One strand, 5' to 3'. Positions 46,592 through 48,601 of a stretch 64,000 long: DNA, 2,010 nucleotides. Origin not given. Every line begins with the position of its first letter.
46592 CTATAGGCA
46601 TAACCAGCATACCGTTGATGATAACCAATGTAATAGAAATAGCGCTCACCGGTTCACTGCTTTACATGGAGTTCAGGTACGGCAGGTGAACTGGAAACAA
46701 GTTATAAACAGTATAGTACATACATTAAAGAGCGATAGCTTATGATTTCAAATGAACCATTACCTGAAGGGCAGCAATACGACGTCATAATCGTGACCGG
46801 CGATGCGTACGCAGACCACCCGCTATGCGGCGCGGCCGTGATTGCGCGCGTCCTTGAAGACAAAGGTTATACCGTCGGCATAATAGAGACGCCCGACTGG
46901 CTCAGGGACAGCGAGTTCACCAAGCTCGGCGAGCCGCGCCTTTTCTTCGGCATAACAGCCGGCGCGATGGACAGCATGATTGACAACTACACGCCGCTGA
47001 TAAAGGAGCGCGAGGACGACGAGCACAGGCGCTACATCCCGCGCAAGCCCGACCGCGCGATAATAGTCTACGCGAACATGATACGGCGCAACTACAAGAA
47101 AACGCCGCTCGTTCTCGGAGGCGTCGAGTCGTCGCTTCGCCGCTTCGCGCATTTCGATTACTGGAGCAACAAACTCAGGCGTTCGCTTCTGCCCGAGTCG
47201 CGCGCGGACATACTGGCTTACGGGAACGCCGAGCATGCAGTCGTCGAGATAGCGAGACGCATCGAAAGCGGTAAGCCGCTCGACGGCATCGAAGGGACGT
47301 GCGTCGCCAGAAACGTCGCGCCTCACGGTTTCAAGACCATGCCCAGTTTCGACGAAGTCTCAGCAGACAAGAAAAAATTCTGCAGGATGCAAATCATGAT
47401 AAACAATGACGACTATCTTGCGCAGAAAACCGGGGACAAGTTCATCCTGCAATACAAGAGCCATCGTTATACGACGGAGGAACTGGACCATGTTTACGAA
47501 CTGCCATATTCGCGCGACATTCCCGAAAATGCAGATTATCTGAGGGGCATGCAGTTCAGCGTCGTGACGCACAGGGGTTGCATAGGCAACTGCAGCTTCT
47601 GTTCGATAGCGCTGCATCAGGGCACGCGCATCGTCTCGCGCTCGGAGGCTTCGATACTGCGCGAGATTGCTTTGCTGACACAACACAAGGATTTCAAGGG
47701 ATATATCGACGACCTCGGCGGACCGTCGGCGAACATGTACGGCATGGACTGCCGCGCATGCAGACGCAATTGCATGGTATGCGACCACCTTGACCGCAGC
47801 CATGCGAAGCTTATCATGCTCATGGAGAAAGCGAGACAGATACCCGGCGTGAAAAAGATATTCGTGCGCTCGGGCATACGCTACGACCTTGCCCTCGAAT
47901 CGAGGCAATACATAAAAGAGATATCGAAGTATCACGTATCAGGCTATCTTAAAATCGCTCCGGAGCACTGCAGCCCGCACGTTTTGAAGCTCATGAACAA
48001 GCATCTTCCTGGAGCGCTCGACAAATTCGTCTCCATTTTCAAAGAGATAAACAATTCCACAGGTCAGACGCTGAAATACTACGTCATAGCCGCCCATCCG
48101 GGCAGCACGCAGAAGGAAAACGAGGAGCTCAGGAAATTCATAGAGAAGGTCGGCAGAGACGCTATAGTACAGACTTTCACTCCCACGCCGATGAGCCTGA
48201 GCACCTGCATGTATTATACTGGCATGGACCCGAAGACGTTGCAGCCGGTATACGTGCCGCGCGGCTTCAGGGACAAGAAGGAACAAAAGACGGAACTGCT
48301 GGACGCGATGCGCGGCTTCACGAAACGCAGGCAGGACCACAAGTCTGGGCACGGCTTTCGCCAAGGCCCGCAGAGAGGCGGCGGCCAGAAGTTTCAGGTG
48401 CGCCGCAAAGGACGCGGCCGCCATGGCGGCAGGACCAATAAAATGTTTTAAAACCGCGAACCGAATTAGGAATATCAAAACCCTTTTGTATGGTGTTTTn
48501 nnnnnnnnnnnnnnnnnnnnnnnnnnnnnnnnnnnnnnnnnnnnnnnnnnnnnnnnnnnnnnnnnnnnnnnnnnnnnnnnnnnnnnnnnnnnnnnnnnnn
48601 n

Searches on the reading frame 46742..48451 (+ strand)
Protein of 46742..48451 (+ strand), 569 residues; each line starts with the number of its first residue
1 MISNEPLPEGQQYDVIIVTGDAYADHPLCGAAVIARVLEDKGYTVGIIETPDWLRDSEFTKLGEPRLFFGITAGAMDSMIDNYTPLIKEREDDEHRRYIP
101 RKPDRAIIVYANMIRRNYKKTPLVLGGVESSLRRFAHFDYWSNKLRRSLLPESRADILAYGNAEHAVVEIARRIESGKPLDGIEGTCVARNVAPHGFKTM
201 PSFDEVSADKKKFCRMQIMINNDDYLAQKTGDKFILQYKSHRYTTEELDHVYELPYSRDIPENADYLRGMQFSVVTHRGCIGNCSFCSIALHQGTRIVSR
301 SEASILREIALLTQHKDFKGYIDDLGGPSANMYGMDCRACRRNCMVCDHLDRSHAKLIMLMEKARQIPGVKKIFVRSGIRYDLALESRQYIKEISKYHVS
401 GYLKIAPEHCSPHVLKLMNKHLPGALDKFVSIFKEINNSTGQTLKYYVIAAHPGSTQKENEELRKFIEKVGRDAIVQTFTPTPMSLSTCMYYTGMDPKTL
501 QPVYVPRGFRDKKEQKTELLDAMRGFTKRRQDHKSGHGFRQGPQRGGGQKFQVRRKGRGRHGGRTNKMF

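Call 77: search_protein_families(library=pfam, proteins=[window:46742-48451:+], max_evalue=0.01)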
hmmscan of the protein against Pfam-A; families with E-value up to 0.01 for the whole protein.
window:46742-48451:+ (569 aa): 3 families
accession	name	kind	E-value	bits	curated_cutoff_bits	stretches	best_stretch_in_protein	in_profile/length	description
PF08497.15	Radical_SAM_N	-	2.6e-87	293.4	25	1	11-260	15-283/301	Radical SAM N-terminal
PF04055.27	Radical_SAM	-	7.9e-08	33.1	29.5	1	275-467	2-166/166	Radical SAM superfamily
PF11842.13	DUF3362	-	4.1e-07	30.8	27.6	1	476-516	3-48/151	Domain of unknown function (DUF3362)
